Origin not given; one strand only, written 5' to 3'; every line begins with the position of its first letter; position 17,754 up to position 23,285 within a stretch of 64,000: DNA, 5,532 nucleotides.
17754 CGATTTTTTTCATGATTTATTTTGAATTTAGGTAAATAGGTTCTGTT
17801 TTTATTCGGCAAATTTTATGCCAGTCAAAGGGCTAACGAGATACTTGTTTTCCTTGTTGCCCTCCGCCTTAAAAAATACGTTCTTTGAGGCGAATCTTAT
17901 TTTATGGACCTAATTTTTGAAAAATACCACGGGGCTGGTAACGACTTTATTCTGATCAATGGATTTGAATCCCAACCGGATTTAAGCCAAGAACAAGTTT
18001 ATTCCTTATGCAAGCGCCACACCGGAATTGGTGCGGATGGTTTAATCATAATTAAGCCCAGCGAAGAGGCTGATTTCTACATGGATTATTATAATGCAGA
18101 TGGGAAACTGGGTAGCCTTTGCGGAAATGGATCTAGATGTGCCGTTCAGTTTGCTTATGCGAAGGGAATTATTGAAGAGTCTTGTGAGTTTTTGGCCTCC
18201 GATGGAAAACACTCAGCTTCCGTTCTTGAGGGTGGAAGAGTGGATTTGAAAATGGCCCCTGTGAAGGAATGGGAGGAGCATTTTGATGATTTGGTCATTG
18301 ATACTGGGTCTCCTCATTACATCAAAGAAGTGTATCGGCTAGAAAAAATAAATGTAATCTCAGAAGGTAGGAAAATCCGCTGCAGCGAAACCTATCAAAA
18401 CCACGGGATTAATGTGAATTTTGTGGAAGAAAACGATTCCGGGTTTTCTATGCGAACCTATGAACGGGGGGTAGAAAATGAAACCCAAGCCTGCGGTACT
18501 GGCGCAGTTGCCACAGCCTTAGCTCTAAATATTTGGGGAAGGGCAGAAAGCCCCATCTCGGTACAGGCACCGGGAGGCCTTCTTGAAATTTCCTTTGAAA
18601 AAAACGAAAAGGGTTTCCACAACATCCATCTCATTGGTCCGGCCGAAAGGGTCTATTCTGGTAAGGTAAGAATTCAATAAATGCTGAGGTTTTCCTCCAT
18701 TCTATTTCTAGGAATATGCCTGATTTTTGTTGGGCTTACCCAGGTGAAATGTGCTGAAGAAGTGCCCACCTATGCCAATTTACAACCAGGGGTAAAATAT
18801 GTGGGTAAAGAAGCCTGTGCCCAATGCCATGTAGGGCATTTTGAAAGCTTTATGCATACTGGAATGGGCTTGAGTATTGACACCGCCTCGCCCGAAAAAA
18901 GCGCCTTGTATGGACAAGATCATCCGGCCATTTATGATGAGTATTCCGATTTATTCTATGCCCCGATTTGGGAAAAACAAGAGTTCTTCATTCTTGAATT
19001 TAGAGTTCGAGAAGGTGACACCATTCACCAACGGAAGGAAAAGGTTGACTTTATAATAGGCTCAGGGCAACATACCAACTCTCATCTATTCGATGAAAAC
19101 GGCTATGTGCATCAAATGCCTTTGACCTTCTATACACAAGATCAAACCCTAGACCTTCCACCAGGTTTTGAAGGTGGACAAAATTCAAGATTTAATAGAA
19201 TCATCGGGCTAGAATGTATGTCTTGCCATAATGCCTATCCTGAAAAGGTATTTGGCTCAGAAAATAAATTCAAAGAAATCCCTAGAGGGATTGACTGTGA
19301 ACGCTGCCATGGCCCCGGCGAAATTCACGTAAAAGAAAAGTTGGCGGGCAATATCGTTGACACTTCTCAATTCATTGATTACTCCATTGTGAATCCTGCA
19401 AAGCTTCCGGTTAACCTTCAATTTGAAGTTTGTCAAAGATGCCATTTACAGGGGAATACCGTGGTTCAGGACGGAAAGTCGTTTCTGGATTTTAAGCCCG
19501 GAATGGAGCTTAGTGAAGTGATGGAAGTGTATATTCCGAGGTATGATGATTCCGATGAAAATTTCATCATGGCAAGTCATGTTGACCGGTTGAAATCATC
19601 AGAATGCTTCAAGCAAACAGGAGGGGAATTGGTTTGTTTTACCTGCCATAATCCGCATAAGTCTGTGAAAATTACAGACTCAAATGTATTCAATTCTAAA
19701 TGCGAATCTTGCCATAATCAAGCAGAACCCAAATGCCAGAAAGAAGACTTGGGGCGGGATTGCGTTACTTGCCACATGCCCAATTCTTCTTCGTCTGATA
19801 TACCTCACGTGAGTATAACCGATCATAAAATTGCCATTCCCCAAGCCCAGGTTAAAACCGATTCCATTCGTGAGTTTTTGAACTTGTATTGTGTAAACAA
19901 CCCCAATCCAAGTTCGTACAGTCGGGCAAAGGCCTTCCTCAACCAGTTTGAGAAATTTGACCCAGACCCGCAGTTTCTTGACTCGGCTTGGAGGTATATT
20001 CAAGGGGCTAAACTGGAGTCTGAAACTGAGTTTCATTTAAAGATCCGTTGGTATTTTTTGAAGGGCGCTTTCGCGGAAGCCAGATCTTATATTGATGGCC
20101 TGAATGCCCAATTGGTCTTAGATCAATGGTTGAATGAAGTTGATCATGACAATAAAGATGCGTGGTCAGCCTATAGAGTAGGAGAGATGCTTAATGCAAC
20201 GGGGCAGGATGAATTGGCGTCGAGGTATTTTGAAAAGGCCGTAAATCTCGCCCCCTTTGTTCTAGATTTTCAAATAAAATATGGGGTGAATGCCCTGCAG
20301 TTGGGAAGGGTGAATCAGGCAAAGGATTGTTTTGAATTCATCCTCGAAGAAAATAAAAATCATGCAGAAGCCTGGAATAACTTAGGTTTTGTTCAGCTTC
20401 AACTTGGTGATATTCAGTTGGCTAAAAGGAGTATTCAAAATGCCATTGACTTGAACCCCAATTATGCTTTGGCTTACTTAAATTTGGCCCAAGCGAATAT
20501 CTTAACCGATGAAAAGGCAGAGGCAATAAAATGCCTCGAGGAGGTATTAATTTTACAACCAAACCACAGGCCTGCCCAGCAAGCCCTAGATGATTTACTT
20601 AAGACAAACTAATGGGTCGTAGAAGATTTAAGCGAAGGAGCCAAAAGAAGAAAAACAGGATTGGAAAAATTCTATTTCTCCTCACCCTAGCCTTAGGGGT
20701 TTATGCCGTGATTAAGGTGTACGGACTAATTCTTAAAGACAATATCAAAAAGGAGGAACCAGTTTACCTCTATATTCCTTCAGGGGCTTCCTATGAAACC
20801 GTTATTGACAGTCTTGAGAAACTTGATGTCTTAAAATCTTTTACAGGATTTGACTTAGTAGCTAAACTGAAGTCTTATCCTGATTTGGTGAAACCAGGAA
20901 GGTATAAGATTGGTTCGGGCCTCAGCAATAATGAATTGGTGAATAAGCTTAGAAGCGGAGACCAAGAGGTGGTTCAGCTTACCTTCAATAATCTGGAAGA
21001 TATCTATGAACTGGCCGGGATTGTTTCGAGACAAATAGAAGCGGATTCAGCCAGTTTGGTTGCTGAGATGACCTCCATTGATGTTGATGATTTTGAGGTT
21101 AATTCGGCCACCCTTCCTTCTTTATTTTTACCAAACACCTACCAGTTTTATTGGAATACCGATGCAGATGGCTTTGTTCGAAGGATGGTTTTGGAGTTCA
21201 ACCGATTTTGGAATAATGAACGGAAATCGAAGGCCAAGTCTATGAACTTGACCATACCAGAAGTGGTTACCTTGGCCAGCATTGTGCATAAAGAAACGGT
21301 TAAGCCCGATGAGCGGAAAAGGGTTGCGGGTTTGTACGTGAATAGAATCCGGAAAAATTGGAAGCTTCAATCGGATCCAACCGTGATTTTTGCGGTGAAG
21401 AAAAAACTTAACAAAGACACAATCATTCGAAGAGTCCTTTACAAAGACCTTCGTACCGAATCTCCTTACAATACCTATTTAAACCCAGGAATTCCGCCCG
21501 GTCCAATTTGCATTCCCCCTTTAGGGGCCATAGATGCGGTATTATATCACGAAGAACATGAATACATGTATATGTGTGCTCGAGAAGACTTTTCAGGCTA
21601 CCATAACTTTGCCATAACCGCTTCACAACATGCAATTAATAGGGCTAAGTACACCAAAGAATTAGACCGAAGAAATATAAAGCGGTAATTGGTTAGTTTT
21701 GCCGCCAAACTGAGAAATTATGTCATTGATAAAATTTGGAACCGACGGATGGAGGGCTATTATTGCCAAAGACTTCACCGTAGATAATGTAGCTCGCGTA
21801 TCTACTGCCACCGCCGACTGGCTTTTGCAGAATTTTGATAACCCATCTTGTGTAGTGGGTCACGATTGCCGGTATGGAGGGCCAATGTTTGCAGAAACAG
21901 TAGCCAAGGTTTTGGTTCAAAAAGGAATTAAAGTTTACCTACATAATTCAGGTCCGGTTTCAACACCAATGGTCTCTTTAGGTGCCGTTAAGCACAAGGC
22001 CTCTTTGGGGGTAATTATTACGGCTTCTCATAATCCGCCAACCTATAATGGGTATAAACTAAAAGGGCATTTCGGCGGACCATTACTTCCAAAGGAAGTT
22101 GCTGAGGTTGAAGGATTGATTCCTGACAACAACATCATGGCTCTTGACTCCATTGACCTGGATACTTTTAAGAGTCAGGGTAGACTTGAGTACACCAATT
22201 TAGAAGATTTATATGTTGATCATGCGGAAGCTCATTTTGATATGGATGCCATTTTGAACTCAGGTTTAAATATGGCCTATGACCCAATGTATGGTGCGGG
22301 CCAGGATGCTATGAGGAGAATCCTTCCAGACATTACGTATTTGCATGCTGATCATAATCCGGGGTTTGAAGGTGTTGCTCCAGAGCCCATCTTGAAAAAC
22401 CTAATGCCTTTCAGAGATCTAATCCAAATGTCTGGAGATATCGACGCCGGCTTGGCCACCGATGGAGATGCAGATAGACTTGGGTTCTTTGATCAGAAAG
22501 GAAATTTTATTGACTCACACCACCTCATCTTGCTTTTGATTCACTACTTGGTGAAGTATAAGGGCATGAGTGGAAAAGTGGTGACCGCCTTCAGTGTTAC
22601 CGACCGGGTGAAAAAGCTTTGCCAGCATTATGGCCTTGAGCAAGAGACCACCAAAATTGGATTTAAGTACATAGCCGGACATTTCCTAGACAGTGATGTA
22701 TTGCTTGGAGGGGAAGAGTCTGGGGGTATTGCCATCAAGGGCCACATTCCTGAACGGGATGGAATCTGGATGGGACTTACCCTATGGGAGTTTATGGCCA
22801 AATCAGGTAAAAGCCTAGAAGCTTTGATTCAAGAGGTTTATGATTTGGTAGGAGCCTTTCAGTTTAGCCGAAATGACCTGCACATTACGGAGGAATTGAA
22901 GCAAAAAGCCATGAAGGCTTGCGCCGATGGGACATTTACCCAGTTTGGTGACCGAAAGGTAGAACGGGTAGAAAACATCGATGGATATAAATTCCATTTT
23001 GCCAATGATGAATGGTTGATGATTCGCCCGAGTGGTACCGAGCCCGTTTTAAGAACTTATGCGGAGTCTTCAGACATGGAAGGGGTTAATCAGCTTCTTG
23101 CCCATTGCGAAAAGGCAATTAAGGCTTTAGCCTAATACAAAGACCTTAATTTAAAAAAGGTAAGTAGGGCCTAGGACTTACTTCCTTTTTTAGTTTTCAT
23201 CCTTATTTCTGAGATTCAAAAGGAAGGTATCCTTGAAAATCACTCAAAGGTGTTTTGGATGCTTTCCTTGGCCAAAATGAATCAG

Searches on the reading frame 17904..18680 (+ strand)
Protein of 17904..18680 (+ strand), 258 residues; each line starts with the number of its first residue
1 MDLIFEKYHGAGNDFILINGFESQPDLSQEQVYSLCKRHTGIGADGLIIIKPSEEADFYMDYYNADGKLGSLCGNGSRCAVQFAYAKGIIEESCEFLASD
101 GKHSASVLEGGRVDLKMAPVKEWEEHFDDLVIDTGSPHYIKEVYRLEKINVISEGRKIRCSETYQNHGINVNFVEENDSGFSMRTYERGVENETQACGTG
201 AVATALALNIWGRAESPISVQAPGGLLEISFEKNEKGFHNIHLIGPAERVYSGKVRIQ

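Call 39: search_protein_families(library=pfam, proteins=[window:17904-18680:+], max_evalue=0.001)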
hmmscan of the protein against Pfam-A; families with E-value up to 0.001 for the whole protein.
window:17904-18680:+ (258 aa): 1 family
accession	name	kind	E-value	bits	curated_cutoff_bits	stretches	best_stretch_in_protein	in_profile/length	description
PF01678.24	DAP_epimerase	-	1.2e-43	148.4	34.7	2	6-119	2-117/121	Diaminopimelate epimerase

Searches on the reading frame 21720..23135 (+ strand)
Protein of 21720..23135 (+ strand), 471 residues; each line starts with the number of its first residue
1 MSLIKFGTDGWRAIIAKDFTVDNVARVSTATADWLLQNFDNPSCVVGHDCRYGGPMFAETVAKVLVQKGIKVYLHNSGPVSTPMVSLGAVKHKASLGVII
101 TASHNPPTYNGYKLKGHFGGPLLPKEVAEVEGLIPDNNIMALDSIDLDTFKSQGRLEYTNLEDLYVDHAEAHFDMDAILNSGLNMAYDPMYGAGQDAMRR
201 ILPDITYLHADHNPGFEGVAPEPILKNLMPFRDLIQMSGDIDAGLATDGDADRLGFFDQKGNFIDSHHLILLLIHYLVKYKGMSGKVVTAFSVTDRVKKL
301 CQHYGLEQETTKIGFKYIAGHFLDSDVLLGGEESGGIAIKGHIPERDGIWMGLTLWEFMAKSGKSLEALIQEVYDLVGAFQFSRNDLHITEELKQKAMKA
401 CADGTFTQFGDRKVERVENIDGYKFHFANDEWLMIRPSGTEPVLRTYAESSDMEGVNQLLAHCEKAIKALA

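Call 57: find_homologous_proteins(query=window:21720-23135:+)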
Query window:21720-23135:+ (471 aa): 8000 proteins with E <= 0.001 among 8000 candidates; the best 120 are listed.
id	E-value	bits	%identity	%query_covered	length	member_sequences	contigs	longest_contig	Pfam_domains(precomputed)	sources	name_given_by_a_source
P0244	0.0e+0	1090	100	100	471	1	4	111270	PF02878.23,PF00408.27,PF02879.23,PF02880.23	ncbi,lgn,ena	-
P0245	8.3e-244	828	75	100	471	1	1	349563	PF02878.23,PF00408.27,PF02879.23,PF02880.23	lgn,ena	-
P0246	1.0e-229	781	71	99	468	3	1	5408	PF02878.23,PF00408.27,PF02879.23,PF02880.23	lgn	-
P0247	6.0e-229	779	70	99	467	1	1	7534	PF02878.23,PF00408.27,PF02879.23,PF02880.23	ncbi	-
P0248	1.8e-226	771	71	99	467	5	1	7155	PF02878.23,PF00408.27,PF02879.23,PF02880.23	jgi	jgi:phosphomannomutase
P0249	5.5e-217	740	67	99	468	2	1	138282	PF02878.23,PF00408.27,PF02879.23,PF02880.23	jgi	jgi:phosphomannomutase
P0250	2.3e-216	737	67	99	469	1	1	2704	PF02878.23,PF00408.27,PF02879.23,PF02880.23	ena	-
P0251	2.0e-214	731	67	99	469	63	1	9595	PF02878.23,PF00408.27,PF02879.23,PF02880.23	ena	-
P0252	3.2e-214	730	66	99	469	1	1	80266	PF02878.23,PF00408.27,PF02879.23,PF02880.23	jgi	jgi:phosphomannomutase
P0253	1.5e-213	728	67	99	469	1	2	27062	PF02878.23,PF00408.27,PF02879.23,PF02880.23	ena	-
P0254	8.7e-213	726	66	99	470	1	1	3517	PF02878.23,PF00408.27,PF02879.23,PF02880.23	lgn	-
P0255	1.3e-212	725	66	99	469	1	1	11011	PF02878.23,PF00408.27,PF02879.23,PF02880.23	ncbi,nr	ncbi:phosphoglucomutase/phosphomannomutase family protein [Vicingaceae bacterium]|nr:phosphoglucomut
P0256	3.3e-212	724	66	99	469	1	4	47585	PF02878.23,PF00408.27,PF02879.23,PF02880.23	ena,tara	tara:strand:- start:493 stop:1902 length:1410 start_codon:yes stop_codon:yes gene_type:complete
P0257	4.1e-212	723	66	99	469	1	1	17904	PF02878.23,PF00408.27,PF02879.23,PF02880.23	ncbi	ncbi:MAG: phosphoglucomutase/phosphomannomutase family protein [Vicingaceae bacterium]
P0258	5.1e-212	723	66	99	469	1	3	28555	PF02878.23,PF00408.27,PF02879.23,PF02880.23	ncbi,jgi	ncbi:MAG: phosphomannomutase [Vicingaceae bacterium]|jgi:phosphomannomutase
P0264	2.7e-211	721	66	99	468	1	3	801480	PF02878.23,PF00408.27,PF02879.23,PF02880.23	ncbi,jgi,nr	ncbi:MAG: phosphoglucomutase/phosphomannomutase family protein [Bacteroidia bacterium]|nr:phosphoglu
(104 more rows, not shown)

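Call 80: find_encoding_contigs(protein=P0249, flank=10000, max_places=1)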
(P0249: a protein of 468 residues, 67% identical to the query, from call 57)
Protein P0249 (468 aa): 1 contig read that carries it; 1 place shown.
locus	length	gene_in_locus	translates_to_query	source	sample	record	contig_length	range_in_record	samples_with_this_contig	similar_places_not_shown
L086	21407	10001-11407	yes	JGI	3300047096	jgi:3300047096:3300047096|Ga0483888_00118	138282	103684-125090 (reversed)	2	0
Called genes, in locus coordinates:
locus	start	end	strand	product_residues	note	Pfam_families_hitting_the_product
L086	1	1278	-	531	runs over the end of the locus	-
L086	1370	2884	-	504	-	PF07690:MFS_1, PF00854:PTR2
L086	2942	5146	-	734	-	PF26549:Tricorn_N (faint), PF00930:DPPIV_N, PF05448:AXE1 (faint), PF02129:Peptidase_S15, PF20434:BD-FAE (weak), PF00561:Abhydrolase_1 (weak), PF01738:DLH, PF00326:Peptidase_S9, +1 more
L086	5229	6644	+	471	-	PF01565:FAD_binding_4, PF02913:FAD-oxidase_C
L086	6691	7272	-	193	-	-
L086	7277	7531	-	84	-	-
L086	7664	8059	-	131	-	PF01245:Ribosomal_L19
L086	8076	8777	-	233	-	PF01746:tRNA_m1G_MT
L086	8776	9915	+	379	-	PF02618:YceG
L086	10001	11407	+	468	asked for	PF02878:PGM_PMM_I, PF02879:PGM_PMM_II, PF02880:PGM_PMM_III, PF00408:PGM_PMM_IV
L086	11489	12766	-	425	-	PF18911:PKD_4 (weak), PF13585:CHU_C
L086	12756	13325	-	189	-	PF04542:Sigma70_r2, PF08281:Sigma70_r4_2, PF04545:Sigma70_r4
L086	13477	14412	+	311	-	PF00056:Ldh_1_N, PF03721:UDPG_MGDP_dh_N (weak), PF02866:Ldh_1_C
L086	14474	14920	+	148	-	PF13650:Asp_protease_2 (weak)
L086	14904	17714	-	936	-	PF01839:FG-GAP (faint), PF13517:FG-GAP_3 (faint), PF18962:Por_Secre_tail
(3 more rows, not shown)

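Call 81: find_encoding_contigs(protein=P0264, flank=10000, max_places=1)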
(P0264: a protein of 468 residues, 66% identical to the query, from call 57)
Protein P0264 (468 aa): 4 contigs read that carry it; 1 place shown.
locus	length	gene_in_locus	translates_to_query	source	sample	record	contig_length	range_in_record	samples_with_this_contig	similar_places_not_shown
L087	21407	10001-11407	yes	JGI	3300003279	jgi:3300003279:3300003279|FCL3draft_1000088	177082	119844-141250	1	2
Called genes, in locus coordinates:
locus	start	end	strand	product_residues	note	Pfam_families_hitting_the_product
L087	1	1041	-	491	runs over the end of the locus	PF01266:DAO (faint), PF01593:Amino_oxidase, PF03486:HI0933_like (faint), PF07992:Pyr_redox_2 (faint), PF13450:NAD_binding_8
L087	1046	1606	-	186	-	PF00487:FA_desaturase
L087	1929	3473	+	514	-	PF00221:Lyase_aromatic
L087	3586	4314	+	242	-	PF00106:adh_short, PF01370:Epimerase (faint), PF08659:KR, PF13561:adh_short_C2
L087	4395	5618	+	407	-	PF00109:ketoacyl-synt, PF02801:Ketoacyl-synt_C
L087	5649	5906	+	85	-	PF00550:PP-binding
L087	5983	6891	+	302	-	PF03279:Lip_A_acyltrans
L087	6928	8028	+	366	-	PF01030:Recep_L_domain (faint), PF18962:Por_Secre_tail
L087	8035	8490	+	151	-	-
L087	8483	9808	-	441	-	PF00270:DEAD, PF04851:ResIII, PF00271:Helicase_C, PF03880:DbpA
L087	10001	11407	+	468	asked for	PF02878:PGM_PMM_I, PF02879:PGM_PMM_II, PF02880:PGM_PMM_III, PF00408:PGM_PMM_IV (weak)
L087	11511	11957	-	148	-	PF00583:Acetyltransf_1, PF13673:Acetyltransf_10, PF13508:Acetyltransf_7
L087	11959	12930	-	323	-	PF13505:OMP_b-brl (faint), PF19573:DUF6089 (faint)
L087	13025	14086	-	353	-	PF02515:CoA_transf_3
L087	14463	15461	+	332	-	PF01545:Cation_efflux, PF16916:ZT_dimer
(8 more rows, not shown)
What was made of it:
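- Tried and rejected: They say nothing about presence elsewhere in those genomes (calls 80, 81).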
